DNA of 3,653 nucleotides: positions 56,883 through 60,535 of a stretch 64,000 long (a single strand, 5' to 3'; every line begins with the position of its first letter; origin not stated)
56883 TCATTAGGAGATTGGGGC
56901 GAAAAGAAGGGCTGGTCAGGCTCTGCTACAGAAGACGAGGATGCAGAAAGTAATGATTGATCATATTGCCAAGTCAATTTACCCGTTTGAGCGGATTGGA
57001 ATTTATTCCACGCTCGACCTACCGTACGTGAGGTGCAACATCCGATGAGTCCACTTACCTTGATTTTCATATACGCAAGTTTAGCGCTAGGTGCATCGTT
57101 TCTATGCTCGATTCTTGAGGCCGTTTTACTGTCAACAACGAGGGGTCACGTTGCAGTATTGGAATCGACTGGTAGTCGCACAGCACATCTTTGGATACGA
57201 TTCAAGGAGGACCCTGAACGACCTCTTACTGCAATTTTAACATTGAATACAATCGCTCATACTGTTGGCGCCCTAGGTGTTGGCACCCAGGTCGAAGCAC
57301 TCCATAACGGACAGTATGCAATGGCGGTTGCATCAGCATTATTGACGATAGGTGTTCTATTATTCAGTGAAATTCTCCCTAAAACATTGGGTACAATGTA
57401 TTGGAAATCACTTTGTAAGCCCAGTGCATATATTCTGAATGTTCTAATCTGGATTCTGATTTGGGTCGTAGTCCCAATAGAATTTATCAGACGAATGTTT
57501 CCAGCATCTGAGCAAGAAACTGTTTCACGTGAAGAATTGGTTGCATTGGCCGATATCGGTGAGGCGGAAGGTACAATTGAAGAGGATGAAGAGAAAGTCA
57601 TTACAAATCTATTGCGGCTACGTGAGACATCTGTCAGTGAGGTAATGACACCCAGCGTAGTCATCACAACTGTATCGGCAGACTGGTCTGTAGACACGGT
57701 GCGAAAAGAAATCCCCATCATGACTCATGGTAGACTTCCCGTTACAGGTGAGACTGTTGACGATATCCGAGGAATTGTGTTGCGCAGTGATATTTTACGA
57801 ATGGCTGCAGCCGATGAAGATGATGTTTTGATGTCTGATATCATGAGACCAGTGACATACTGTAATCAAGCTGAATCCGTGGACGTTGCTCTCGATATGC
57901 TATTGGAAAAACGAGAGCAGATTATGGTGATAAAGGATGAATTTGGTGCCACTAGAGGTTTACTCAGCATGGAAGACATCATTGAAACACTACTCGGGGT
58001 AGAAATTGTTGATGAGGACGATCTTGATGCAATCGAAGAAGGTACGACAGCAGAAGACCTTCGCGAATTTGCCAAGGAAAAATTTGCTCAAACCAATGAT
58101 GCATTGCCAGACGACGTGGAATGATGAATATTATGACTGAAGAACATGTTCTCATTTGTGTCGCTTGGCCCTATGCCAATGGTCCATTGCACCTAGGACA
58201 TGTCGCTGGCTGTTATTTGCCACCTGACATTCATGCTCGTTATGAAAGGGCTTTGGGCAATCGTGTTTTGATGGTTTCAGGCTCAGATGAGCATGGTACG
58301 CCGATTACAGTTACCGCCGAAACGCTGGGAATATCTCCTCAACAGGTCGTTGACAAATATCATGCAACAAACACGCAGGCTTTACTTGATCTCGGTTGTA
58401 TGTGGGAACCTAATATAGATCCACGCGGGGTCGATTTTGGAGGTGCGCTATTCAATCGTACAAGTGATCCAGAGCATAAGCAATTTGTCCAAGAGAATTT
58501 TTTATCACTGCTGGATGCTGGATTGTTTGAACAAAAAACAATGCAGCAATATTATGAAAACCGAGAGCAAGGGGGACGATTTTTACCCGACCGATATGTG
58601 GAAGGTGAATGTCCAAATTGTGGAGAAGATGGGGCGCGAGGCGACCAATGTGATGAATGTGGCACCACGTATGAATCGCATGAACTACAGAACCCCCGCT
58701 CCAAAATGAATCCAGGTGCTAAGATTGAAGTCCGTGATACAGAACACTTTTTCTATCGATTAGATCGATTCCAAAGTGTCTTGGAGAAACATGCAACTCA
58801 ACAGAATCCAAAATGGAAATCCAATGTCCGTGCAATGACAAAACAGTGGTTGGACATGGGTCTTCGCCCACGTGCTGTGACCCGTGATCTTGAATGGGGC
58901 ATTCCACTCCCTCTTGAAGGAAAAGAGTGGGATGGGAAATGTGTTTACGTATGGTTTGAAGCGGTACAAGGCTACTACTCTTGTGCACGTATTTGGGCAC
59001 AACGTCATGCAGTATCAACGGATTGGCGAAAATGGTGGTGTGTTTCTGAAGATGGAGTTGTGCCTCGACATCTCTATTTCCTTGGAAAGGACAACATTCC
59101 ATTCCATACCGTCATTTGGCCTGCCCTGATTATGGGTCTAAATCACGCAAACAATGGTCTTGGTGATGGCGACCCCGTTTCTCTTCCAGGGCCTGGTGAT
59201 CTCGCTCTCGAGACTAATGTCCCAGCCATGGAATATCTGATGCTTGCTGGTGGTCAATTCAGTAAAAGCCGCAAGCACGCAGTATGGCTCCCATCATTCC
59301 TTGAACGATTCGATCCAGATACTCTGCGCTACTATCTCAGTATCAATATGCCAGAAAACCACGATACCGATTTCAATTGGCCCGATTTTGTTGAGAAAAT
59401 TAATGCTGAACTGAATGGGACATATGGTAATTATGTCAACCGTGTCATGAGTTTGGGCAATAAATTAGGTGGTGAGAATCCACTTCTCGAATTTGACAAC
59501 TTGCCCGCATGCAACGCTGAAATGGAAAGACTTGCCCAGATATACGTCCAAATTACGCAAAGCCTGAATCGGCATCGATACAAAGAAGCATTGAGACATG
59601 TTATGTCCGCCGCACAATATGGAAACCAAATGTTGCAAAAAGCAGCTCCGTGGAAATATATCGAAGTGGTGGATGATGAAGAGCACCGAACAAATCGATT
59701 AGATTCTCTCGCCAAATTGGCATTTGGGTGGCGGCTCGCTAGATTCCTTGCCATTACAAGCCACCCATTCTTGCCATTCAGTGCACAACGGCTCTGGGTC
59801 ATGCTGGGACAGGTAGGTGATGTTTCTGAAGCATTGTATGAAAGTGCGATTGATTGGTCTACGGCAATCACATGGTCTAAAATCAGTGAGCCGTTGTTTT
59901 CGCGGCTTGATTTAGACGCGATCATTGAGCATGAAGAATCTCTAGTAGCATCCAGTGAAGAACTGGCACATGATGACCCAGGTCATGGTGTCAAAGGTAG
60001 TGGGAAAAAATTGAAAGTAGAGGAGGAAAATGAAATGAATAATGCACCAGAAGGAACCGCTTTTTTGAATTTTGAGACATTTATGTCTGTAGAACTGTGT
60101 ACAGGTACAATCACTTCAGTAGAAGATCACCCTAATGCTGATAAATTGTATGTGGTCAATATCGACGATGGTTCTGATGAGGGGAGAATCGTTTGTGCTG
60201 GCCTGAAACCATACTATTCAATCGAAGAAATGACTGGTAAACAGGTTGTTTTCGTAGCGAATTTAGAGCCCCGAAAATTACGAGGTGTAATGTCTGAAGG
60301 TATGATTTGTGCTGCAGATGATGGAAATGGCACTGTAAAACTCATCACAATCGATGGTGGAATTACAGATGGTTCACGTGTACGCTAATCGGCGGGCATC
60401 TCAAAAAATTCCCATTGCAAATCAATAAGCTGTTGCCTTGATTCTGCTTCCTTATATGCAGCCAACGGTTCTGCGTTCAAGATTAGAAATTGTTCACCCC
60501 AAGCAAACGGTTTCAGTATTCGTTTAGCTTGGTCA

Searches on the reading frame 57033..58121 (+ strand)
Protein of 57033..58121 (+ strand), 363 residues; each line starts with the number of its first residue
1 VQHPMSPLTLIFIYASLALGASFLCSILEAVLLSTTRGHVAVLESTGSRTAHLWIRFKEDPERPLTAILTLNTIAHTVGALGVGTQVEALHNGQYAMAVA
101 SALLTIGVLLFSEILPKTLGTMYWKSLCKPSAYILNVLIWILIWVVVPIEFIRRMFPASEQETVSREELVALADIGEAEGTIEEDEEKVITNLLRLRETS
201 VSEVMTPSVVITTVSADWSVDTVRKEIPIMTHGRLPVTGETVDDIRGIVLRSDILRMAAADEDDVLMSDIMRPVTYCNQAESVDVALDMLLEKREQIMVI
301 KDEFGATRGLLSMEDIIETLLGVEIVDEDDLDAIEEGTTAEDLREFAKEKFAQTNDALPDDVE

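Call 72: search_protein_families(library=pfam, proteins=[window:57033-58121:+], max_evalue=0.0001)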
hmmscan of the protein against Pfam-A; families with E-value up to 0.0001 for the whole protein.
window:57033-58121:+ (363 aa): 2 families
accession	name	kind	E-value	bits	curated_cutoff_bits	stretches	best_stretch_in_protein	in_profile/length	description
PF01595.25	CNNM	-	4.9e-27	95.2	28.4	1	17-186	5-181/181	Cyclin M transmembrane N-terminal domain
PF00571.33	CBS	-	3.4e-11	43.8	24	0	201-257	1-54/57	CBS domain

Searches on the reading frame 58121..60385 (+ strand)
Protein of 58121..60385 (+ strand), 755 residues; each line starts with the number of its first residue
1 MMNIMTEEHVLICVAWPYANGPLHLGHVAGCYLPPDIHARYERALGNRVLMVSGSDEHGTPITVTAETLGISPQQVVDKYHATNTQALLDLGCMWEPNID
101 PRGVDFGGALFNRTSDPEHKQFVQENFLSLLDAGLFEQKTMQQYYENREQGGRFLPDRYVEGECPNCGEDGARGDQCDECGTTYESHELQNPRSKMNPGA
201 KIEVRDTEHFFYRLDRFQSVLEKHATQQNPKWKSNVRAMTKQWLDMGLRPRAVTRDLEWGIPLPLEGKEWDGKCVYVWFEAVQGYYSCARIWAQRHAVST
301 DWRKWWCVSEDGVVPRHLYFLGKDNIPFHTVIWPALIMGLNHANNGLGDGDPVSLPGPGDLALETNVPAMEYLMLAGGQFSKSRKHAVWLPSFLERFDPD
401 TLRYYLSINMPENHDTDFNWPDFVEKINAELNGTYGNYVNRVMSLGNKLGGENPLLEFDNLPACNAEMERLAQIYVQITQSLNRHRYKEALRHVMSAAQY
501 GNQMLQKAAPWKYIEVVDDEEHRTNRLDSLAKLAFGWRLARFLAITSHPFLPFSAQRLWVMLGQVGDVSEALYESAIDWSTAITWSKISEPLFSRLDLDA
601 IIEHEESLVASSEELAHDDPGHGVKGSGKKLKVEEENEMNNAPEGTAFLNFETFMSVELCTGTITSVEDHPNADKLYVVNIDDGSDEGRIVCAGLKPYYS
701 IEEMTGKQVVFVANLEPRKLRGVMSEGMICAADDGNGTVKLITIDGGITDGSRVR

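Call 72: search_protein_families(library=pfam, proteins=[window:58121-60385:+], max_evalue=0.0001)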
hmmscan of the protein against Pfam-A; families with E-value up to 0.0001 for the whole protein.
window:58121-60385:+ (755 aa): 4 families
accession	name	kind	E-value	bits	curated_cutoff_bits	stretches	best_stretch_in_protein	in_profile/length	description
PF09334.17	tRNA-synt_1g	-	4.7e-126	421.1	20.1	1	10-443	1-391/391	tRNA synthetases class I (M)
PF01588.26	tRNA_bind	-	6e-28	97.2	27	1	660-752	2-95/96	Putative tRNA binding domain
PF00133.28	tRNA-synt_1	-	3.4e-08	33.1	22.7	1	10-265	25-245/414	tRNA synthetases class I (I, L, M and V)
PF19303.5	Anticodon_3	-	3.7e-06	27.3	23.5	1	469-564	19-103/152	Anticodon binding domain of methionyl tRNA ligase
